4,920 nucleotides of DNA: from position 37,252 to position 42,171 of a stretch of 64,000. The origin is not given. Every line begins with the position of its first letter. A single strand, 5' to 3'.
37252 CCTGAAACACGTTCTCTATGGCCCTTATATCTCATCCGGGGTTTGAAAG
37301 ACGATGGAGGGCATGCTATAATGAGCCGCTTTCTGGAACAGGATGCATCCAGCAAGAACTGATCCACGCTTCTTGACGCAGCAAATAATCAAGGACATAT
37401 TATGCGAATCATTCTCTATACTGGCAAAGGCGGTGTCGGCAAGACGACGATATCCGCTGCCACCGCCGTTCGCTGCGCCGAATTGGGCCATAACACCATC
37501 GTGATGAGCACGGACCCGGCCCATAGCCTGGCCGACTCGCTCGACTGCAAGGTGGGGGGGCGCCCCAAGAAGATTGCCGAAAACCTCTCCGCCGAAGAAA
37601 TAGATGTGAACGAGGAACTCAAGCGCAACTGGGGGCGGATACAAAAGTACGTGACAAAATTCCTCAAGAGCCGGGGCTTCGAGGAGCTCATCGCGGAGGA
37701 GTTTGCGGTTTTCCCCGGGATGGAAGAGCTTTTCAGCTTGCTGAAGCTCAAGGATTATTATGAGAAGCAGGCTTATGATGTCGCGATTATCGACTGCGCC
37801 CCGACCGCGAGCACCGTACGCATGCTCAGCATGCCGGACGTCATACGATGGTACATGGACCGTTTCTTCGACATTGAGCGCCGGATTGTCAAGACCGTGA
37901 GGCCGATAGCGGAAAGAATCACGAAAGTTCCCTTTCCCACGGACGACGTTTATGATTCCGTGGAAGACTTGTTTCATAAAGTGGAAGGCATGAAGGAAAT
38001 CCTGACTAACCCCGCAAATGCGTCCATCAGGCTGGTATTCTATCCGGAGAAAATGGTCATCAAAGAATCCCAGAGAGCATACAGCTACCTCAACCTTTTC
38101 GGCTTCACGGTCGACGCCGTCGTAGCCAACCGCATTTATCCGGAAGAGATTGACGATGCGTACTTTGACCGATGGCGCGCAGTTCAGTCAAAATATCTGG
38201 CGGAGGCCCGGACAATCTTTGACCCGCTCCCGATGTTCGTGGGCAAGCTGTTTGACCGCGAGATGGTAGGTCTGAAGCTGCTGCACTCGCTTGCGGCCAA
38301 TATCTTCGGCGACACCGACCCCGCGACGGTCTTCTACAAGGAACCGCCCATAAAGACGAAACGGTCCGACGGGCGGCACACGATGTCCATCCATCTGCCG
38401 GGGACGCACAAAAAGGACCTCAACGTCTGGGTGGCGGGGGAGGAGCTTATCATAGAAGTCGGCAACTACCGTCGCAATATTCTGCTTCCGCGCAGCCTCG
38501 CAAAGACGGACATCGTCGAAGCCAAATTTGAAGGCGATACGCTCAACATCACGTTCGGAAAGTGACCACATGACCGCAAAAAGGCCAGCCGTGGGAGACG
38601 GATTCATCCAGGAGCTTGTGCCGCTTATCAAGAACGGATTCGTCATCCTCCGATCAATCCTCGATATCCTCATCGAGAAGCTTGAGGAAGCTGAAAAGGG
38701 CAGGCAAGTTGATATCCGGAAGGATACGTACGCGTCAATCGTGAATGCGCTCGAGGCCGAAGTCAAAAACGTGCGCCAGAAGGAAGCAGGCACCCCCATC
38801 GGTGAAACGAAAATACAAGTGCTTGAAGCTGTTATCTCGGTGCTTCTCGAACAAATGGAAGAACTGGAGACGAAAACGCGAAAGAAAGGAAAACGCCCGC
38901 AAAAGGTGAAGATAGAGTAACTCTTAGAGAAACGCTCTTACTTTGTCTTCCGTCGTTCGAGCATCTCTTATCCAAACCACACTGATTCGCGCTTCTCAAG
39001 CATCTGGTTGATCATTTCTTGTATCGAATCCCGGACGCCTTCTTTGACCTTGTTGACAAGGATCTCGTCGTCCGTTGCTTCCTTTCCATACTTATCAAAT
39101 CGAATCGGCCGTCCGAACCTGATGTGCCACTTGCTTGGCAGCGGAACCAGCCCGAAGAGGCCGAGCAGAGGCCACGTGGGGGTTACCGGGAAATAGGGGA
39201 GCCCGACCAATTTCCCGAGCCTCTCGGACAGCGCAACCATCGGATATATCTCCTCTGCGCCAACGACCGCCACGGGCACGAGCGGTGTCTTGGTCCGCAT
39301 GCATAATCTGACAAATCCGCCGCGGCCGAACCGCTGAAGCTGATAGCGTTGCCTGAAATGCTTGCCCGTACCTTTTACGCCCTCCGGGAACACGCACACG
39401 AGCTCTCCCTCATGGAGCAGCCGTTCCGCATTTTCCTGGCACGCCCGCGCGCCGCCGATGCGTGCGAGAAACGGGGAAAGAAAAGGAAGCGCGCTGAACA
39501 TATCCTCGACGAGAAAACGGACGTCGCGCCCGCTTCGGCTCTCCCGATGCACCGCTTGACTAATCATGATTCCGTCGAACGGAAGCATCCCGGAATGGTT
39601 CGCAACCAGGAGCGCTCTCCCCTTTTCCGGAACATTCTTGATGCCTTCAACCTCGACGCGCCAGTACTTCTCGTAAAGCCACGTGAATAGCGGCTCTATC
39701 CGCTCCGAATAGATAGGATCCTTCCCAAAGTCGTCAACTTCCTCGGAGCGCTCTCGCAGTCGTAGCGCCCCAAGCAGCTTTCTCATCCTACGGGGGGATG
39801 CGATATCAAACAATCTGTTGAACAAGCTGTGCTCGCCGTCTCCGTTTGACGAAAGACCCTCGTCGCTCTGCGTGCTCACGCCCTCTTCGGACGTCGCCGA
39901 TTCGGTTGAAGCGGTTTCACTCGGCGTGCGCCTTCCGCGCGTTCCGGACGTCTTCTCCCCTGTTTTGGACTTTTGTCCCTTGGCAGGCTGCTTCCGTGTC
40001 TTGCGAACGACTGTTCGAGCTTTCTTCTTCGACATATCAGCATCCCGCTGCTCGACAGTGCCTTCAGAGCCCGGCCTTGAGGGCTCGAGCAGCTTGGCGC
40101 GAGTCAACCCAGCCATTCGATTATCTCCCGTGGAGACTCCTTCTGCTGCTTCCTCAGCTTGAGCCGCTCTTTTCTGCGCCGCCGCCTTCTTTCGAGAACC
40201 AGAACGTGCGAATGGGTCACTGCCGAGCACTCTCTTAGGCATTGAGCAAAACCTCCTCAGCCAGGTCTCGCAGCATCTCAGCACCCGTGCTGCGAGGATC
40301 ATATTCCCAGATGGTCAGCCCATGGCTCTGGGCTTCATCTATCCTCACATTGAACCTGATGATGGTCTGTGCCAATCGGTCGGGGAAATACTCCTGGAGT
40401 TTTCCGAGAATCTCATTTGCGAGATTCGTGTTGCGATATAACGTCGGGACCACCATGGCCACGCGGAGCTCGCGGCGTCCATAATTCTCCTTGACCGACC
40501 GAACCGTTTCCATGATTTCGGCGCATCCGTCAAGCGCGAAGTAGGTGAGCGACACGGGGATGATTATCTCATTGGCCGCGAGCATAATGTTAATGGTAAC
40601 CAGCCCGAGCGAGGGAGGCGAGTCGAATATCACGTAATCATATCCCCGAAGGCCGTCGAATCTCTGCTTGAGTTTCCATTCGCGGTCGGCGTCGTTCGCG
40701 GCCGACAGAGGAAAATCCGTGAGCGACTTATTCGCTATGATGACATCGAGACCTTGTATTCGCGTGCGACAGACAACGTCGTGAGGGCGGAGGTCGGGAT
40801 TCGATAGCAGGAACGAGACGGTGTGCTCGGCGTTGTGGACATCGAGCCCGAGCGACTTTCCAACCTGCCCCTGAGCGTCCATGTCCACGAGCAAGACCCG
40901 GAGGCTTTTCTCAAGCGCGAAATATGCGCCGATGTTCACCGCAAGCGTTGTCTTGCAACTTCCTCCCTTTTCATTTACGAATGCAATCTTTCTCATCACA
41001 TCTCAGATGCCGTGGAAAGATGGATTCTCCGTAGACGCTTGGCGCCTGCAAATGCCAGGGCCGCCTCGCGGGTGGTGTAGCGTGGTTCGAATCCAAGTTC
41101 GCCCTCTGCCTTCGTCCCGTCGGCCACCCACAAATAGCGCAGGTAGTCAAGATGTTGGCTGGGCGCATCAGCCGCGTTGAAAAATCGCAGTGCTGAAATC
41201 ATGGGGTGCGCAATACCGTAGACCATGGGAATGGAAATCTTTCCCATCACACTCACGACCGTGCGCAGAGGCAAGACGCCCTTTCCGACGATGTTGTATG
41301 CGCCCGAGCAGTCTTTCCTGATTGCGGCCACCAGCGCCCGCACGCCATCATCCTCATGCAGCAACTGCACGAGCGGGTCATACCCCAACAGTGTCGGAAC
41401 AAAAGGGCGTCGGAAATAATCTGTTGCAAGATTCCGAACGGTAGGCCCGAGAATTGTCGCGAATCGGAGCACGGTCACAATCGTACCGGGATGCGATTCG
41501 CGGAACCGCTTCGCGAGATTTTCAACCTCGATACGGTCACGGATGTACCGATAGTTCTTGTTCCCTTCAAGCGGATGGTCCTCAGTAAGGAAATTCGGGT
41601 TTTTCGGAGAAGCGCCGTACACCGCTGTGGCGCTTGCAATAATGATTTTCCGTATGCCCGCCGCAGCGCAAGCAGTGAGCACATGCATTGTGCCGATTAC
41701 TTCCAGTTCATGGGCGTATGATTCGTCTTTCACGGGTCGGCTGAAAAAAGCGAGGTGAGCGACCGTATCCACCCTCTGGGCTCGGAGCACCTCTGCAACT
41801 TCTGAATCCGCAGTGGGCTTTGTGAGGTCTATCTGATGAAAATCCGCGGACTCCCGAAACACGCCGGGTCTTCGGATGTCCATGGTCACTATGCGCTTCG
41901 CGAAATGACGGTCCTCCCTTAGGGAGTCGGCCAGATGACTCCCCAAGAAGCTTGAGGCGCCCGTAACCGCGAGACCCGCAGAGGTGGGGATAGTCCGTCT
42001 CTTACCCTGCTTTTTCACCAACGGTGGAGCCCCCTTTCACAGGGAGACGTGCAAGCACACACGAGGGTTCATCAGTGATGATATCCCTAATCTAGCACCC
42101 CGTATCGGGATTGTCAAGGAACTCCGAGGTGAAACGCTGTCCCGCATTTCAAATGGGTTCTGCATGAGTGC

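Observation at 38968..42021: Orphan ParA coupled to an acyltransferase bearing a ParB/McdB-like N-terminal peptide: a possible enzyme or lipid-body positioning system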

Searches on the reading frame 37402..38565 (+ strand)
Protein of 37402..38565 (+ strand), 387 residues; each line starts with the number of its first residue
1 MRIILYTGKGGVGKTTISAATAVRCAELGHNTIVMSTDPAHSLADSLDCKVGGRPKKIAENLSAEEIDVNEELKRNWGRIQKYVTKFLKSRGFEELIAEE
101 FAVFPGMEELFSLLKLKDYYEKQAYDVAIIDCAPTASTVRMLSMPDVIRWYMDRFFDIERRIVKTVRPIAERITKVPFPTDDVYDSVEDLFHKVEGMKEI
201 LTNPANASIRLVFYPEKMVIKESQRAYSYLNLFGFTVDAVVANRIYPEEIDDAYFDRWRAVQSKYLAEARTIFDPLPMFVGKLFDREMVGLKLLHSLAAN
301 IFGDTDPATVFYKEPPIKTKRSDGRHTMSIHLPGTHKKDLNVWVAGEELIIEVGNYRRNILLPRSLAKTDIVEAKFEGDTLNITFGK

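Call 6: search_protein_families(library=pfam, proteins=[window:37402-38565:+], max_evalue=0.01)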
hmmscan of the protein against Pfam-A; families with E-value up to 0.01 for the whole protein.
window:37402-38565:+ (387 aa): 6 families
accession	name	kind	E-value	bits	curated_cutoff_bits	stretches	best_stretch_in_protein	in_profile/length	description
PF02374.21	ArsA_ATPase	-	2.5e-95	319.7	24.3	1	1-301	1-303/305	Anion-transporting ATPase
PF17886.7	ArsA_HSP20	-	1.5e-19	69.7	22.5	1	324-385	2-63/63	HSP20-like domain found in ArsA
PF13614.12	AAA_31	-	7.3e-11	42.8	27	1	3-144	4-137/177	AAA domain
PF01656.29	CbiA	-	5.2e-08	33.3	25.4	1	3-151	1-54/125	CobQ/CobB/MinD/ParA nucleotide binding domain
PF10609.15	ParA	-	0.00032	20.6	27.1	1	3-38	6-41/246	NUBPL iron-transfer P-loop NTPase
PF00142.24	Fer4_NifH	-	0.0027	17.6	25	1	3-49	3-45/271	4Fe-4S iron sulfur cluster binding proteins, NifH/frxC family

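Call 100: search_protein_families(library=padloc, proteins=[window:37402-38565:+], max_evalue=0.001)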
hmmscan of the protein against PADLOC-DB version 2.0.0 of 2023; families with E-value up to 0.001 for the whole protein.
window:37402-38565:+ (387 aa): 0 families

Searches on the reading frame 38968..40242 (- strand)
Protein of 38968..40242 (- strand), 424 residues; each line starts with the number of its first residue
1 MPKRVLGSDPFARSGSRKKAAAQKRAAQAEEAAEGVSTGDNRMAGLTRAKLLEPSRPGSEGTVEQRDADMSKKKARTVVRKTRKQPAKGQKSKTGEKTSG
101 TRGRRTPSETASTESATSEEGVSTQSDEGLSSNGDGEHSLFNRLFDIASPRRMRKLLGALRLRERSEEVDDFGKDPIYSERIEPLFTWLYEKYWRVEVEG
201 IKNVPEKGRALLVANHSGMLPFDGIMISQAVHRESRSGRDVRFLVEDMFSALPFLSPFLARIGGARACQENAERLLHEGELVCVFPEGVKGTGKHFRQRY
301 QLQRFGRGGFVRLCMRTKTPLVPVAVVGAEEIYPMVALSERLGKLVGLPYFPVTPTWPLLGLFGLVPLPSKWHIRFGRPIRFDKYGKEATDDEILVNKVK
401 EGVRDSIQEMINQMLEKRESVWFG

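Call 6: search_protein_families(library=pfam, proteins=[window:38968-40242:-], max_evalue=0.01)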
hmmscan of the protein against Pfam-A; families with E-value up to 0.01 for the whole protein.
window:38968-40242:- (424 aa): 2 families
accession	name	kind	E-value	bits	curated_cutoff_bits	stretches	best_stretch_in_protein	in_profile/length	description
PF01553.26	Acyltransferase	-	4.8e-20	72.1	23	1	195-326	1-131/132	Acyltransferase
PF03982.18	DAGAT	-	4.8e-06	26.2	22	1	251-394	109-264/297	Diacylglycerol acyltransferase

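Call 7: search_protein_families(library=ncbifam, proteins=[window:38968-40242:-], max_evalue=0.01)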
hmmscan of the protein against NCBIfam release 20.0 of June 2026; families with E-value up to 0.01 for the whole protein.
window:38968-40242:- (424 aa): 5 families
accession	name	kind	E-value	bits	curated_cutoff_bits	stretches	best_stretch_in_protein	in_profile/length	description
NF006386.0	PRK08633.1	equivalog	2.8e-15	55.1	1221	1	185-328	418-553/1147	acyl-[ACP]--phospholipid O-acyltransferase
NF052615.1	orn_lipid_OlsF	equivalog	1.1e-09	37.4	620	1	192-329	64-199/570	bifunctional ornithine lipid synthase OlsF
TIGR00530.1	AGP_acyltrn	subfamily_domain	6.8e-09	35.6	102.95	1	196-326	4-129/130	1-acylglycerol-3-phosphate O-acyltransferase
NF053697.1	LyGlyAclTfGlsABct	equivalog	2.4e-08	33.5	260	1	195-329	62-196/267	lyso-glycine lipid O-acyltransferase GlsA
NF005291.0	PRK06814.1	equivalog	0.0019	16.1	1349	1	182-288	427-532/1140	acyl-[ACP]--phospholipid O-acyltransferase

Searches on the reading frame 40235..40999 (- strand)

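Call 6: search_protein_families(library=pfam, proteins=[window:40235-40999:-], max_evalue=0.01)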
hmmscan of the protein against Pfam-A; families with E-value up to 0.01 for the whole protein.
window:40235-40999:- (254 aa): 5 families
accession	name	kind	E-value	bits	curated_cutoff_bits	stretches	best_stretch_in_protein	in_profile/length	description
PF13614.12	AAA_31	-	3.9e-42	144.6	27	1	2-173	1-171/177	AAA domain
PF01656.29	CbiA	-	3.5e-18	66.2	25.4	1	5-230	1-125/125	CobQ/CobB/MinD/ParA nucleotide binding domain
PF09140.17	MipZ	-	0.0001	22.1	20.7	1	5-44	3-41/262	ATPase MipZ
PF10609.15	ParA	-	0.00018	21.5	27.1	0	3-54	4-55/246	NUBPL iron-transfer P-loop NTPase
PF00142.24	Fer4_NifH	-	0.00059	19.8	25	1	4-251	2-245/271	4Fe-4S iron sulfur cluster binding proteins, NifH/frxC family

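Call 7: search_protein_families(library=ncbifam, proteins=[window:40235-40999:-], max_evalue=0.01)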
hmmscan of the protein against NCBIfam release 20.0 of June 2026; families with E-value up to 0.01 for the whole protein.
window:40235-40999:- (254 aa): 19 families
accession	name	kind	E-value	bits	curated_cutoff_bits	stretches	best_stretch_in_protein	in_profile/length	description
NF041546.1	ParA_partition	equivalog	1.9e-26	92.8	180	2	107-249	63-203/203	ParA family partition ATPase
TIGR03453.1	partition_RepA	equivalog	1.3e-19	70.3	348.45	1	5-235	107-355/387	plasmid partitioning protein RepA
NF041283.1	PrgP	equivalog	1.1e-18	67.6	400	1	3-236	3-244/297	ParA superfamily DNA segregation protein PrgP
NF010443.0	PRK13869.1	subfamily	1.9e-12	46.7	446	1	4-151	123-283/405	plasmid-partitioning protein RepA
TIGR03371.1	cellulose_yhjQ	equivalog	1e-10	41.5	157.85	1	2-251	1-242/246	cellulose biosynthesis protein BcsQ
NF010259.0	PRK13705.1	equivalog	2.9e-10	39.7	725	1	5-173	109-288/388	plasmid-partitioning protein SopA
TIGR01007.1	eps_fam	subfamily_domain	8.3e-08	32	108.05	1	3-136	18-144/204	polysaccharide biosynthesis tyrosine autokinase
TIGR03018.1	pepcterm_TyrKin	hypoth_equivalog_domain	8.7e-08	31.7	230.65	1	13-137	46-166/207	XrtA-associated tyrosine autokinase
TIGR01969.1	minD_arch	subfamily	5.7e-07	29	201.75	1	4-250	2-230/251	cell division ATPase MinD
TIGR01287.1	nifH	equivalog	6.3e-06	25.7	394.35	1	141-252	140-246/275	nitrogenase iron protein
NF033200.1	F430_CfbC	exception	1.4e-05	24.6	402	1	141-253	138-241/260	Ni-sirohydrochlorin a,c-diamide reductive cyclase ATP-dependent reductase subunit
NF009702.0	PRK13231.1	equivalog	0.00013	21.3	427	0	142-253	139-241/264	nitrogenase reductase-like protein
TIGR01968.1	minD_bact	equivalog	0.00028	20.3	212.9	1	8-149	7-141/261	septum site-determining protein MinD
NF041136.1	MrpORP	equivalog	0.0019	17.5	450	0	3-58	6-61/365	iron-sulfur cluster carrier protein MrpORP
NF053622.1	ATPseBagAMYCTU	equivalog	0.0022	17.5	400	0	4-48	8-51/325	ATPase BagA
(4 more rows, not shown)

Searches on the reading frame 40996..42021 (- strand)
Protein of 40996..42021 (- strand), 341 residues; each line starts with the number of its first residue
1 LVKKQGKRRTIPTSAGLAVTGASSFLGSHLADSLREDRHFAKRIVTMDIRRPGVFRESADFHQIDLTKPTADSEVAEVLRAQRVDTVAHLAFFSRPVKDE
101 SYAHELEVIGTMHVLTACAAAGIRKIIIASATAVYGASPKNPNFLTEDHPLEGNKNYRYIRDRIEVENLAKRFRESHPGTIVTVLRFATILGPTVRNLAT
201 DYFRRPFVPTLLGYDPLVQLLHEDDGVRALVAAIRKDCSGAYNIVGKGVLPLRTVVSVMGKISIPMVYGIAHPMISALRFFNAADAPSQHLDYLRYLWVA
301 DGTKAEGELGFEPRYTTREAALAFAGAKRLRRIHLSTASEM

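Call 6: search_protein_families(library=pfam, proteins=[window:40996-42021:-], max_evalue=0.01)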
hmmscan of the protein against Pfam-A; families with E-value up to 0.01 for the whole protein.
window:40996-42021:- (341 aa): 6 families
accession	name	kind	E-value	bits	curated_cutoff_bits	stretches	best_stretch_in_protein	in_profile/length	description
PF01370.27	Epimerase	-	1.6e-26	93.7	20.9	1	18-244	2-239/240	NAD dependent epimerase/dehydratase family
PF16363.11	GDP_Man_Dehyd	-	5.9e-13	49.4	27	1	19-158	2-154/332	GDP-mannose 4,6 dehydratase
PF01073.25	3Beta_HSD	-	8.1e-10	38.6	22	1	18-200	1-191/280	3-beta hydroxysteroid dehydrogenase/isomerase family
PF04321.23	RmlD_sub_bind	-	2.2e-06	27.4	27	1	18-200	4-161/287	RmlD substrate binding domain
PF13460.12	NAD_binding_10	-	3.2e-05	24.3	27.2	1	21-150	1-117/184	NAD(P)H-binding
PF07993.18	NAD_binding_4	-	0.00097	18.8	20.1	0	76-140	82-145/258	Male sterility protein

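Call 7: search_protein_families(library=ncbifam, proteins=[window:40996-42021:-], max_evalue=0.01)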
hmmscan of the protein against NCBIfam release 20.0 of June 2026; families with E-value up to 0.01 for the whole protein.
window:40996-42021:- (341 aa): 18 families
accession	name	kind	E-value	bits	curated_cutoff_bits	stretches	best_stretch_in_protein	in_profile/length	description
NF004520.0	PRK05865.1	equivalog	4.8e-19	67.7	1509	1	17-331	3-259/854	sugar epimerase family protein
TIGR01179.1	galE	equivalog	3.1e-13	49.3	262.3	1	18-193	3-179/332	UDP-glucose 4-epimerase GalE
TIGR04180.1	EDH_00030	hypoth_equivalog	4.4e-13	49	475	1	19-193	3-178/297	NAD-dependent 4,6-dehydratase LegB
NF058621.1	DiazavRedAvaA7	equivalog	2.4e-11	43.8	400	1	18-245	4-230/304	3-diazoavenalumate denitrifying reductase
NF007956.0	PRK10675.1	subfamily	1.2e-09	37.8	394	1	19-192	5-182/338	UDP-glucose 4-epimerase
TIGR02197.1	heptose_epim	equivalog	3.9e-09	36.1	274.6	1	18-152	2-136/316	ADP-glyceromanno-heptose 6-epimerase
TIGR03466.1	HpnA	hypoth_equivalog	5.9e-09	35.3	367.65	1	19-263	5-246/327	hopanoid-associated sugar epimerase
NF042422.1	oxyalk_red_OleD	equivalog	5.5e-06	26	580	1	18-140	4-119/329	2-alkyl-3-oxoalkanoate reductase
NF009092.0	PRK12428.1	subfamily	1.1e-05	25.2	242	1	18-114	9-98/261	coniferyl-alcohol dehydrogenase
TIGR01777.1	yfcH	hypoth_equivalog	1.1e-05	25.1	207.35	1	18-246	2-224/292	TIGR01777 family oxidoreductase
NF043036.1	ErythonDh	equivalog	1.6e-05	24.3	325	1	18-152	4-144/321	D-erythronate dehydrogenase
TIGR01214.1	rmlD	equivalog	7.1e-05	22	224.05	1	17-129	2-99/285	dTDP-4-dehydrorhamnose reductase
NF052578.1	StrlDmthSdmBMthl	equivalog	0.00014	21.7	600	1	19-193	5-172/328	sterol demethylase protein SdmB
TIGR01181.1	dTDP_gluc_dehyt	equivalog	0.00028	20.1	365.1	1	19-157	4-151/321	dTDP-glucose 4,6-dehydratase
NF050030.1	thlkprotThyD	equivalog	0.00043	19.5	400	1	17-261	3-248/305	thylakoid membrane protein ThyD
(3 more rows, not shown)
